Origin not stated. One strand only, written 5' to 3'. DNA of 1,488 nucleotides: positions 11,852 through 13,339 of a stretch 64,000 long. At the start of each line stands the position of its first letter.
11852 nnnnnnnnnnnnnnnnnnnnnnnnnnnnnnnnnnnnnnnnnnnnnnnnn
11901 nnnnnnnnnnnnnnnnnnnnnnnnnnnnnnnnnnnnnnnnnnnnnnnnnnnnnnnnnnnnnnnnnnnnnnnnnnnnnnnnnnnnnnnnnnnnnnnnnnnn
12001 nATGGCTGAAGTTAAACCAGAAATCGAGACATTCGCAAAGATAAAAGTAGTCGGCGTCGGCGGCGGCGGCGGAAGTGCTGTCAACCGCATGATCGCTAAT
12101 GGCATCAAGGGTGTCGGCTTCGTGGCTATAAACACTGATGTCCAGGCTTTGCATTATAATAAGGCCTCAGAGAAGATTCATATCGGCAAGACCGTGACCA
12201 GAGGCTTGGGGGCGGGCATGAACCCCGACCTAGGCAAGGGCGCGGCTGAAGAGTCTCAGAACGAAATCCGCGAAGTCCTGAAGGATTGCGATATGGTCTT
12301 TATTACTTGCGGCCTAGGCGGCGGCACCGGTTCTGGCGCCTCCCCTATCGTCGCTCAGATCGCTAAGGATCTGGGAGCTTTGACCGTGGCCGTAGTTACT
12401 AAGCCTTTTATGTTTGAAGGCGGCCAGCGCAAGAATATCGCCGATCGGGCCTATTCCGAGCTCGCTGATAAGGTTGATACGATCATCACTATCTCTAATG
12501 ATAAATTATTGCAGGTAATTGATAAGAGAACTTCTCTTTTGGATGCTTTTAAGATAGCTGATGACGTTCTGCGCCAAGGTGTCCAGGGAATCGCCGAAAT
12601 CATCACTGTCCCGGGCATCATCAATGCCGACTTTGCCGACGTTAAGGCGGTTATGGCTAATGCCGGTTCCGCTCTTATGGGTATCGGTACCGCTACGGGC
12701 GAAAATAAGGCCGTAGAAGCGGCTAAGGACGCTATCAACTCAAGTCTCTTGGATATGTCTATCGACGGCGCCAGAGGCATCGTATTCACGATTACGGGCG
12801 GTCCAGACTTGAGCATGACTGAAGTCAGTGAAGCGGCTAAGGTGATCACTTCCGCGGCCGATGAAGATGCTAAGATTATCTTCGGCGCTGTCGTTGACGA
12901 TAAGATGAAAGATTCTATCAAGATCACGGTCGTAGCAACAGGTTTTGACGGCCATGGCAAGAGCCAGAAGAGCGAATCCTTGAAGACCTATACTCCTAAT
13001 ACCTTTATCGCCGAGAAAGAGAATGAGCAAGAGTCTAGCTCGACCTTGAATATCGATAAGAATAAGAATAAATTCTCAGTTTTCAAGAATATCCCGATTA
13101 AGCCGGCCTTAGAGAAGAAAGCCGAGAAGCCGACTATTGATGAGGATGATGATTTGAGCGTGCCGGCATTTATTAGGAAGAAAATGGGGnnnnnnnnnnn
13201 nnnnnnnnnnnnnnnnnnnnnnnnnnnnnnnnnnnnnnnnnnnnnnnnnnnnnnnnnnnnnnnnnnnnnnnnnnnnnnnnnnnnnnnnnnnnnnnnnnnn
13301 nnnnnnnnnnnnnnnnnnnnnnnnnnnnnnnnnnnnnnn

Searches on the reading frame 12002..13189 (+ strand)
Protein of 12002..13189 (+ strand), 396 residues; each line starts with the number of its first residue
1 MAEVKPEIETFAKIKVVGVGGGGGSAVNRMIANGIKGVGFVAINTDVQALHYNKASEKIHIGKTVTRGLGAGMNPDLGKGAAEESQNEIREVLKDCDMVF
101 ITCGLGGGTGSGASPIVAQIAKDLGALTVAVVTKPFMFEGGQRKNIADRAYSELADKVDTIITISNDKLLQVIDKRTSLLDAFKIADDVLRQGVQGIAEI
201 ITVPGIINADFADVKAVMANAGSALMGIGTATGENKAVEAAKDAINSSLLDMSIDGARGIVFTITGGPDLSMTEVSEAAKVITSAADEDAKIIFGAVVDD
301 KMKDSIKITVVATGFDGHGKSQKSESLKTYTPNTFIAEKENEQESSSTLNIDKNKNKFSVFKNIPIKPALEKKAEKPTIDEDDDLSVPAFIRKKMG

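Call 66: find_encoding_contigs(protein=window:12002-13189:+, flank=2000, max_places=4)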
Protein window:12002-13189:+ (396 aa): no gene with exactly this product is on record in the collection.

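Call 77: find_related_loci(query=window:12002-13189:+, collection=metagenome_contigs, flank=8000)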
Query window:12002-13189:+ (396 aa) in metagenome_contigs; peptide patterns used: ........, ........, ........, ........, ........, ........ (x = any residue, [..] = any of these).
600 stretches matched a pattern (row limit reached: there are more); 514 encode a relative of the query (tblastn E <= 1e-3); the best 80 are kept; 80 distinct loci.
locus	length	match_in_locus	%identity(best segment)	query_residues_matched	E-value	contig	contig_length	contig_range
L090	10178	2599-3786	95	1-396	0e+0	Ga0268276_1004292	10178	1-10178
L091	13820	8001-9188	95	1-396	0e+0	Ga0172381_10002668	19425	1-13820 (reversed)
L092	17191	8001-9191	90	1-396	0e+0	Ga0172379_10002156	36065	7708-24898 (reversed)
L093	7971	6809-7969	91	1-387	0e+0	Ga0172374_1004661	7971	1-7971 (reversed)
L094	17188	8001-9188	88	1-396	0e+0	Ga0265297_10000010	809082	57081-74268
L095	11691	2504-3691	88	1-396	0e+0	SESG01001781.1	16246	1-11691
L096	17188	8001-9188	88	1-396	0e+0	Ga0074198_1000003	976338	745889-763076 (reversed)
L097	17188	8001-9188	87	1-396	0e+0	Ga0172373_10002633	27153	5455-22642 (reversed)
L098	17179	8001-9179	86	1-395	0e+0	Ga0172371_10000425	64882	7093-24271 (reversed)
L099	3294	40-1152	87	25-396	0e+0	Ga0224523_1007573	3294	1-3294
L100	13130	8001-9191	85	1-396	0e+0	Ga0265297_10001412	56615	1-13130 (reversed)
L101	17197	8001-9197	86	1-396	0e+0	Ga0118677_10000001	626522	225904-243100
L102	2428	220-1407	85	1-396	0e+0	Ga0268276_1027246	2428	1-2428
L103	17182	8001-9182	85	1-396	0e+0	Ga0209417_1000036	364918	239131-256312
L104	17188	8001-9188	84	1-395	0e+0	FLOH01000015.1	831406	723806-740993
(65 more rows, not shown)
